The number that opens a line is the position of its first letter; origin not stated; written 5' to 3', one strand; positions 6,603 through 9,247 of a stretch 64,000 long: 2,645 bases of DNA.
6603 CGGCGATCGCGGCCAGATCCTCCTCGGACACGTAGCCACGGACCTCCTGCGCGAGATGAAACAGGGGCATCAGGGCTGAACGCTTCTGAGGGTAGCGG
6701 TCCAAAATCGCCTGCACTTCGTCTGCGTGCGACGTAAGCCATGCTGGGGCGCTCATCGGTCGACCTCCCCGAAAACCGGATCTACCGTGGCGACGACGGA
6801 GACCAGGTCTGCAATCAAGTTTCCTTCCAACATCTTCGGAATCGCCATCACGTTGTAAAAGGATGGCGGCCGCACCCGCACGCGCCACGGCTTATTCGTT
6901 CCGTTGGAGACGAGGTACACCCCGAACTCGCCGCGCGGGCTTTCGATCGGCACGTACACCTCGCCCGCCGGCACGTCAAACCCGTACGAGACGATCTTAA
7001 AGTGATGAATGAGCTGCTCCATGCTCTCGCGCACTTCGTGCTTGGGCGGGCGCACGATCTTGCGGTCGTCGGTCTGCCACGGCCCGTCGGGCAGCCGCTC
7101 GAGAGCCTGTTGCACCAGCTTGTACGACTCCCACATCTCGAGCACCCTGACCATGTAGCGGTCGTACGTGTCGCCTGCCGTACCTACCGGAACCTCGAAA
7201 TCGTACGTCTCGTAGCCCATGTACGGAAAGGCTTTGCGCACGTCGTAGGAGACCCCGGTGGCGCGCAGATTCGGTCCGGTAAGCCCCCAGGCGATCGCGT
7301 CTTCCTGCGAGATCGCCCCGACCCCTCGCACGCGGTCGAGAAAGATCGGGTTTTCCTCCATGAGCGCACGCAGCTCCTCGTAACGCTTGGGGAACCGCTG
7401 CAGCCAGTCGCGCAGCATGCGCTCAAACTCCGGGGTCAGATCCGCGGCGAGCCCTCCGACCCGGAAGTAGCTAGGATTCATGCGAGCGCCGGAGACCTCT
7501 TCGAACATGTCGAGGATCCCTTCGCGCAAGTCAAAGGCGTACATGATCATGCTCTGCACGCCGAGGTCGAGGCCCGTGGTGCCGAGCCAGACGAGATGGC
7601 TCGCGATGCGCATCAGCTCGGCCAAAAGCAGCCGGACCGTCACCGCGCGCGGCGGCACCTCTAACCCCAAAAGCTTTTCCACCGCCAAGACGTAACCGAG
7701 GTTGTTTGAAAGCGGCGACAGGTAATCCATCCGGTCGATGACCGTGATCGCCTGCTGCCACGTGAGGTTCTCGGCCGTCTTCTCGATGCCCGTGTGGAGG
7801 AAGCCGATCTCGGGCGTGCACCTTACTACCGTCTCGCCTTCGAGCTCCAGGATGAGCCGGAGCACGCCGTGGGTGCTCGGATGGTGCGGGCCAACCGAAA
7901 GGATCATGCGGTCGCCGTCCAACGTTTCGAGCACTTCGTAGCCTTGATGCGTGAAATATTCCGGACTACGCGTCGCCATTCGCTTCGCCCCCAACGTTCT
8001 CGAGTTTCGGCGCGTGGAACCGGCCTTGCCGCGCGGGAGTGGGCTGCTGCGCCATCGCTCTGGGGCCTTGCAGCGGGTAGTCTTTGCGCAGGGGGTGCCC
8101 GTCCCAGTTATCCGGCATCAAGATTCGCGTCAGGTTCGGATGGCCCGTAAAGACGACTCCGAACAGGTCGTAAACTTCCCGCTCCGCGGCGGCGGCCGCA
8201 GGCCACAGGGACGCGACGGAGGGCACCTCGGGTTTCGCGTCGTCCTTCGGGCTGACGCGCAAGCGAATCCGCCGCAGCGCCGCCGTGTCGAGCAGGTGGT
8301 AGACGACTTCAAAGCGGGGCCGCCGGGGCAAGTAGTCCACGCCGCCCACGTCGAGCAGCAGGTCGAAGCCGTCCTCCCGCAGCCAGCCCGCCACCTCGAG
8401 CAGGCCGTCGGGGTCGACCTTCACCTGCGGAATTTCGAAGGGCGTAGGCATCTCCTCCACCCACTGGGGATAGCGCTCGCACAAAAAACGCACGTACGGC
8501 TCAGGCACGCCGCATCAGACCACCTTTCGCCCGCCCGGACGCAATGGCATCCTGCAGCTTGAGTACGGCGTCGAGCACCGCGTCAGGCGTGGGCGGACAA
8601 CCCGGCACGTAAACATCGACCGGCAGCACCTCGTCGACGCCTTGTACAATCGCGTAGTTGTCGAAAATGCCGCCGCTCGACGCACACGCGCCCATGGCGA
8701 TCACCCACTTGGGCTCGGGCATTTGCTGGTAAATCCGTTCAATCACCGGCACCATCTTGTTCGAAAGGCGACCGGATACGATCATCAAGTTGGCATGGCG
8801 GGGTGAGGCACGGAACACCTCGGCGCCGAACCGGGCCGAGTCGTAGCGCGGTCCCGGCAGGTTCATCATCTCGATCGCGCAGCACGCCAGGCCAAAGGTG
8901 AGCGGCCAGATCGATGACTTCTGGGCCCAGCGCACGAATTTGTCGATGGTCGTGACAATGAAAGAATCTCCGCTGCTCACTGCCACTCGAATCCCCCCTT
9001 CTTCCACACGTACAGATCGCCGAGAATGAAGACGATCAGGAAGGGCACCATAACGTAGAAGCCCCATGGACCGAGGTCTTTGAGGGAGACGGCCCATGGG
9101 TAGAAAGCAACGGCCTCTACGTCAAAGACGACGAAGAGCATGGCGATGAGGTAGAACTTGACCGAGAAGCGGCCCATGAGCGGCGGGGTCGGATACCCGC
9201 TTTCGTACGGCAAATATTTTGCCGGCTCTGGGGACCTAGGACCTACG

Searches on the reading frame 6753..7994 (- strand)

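Call 63: search_protein_families(library=pfam, proteins=[window:6753-7994:-], max_evalue=0.0001)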
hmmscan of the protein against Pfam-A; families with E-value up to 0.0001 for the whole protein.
window:6753-7994:- (413 aa): 1 family
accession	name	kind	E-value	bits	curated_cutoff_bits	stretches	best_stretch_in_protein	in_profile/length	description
PF00346.24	Complex1_49kDa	-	1.5e-115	385.4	24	1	143-413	1-271/271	Respiratory-chain NADH dehydrogenase, 49 Kd subunit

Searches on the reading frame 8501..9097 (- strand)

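Call 63: search_protein_families(library=pfam, proteins=[window:8501-9097:-], max_evalue=0.0001)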
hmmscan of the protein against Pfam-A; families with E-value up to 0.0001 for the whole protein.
window:8501-9097:- (198 aa): 1 family
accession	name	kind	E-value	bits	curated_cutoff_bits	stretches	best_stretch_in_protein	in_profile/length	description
PF01058.29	Oxidored_q6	-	4.7e-30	104.4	27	1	72-181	1-128/128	NADH ubiquinone oxidoreductase, 20 Kd subunit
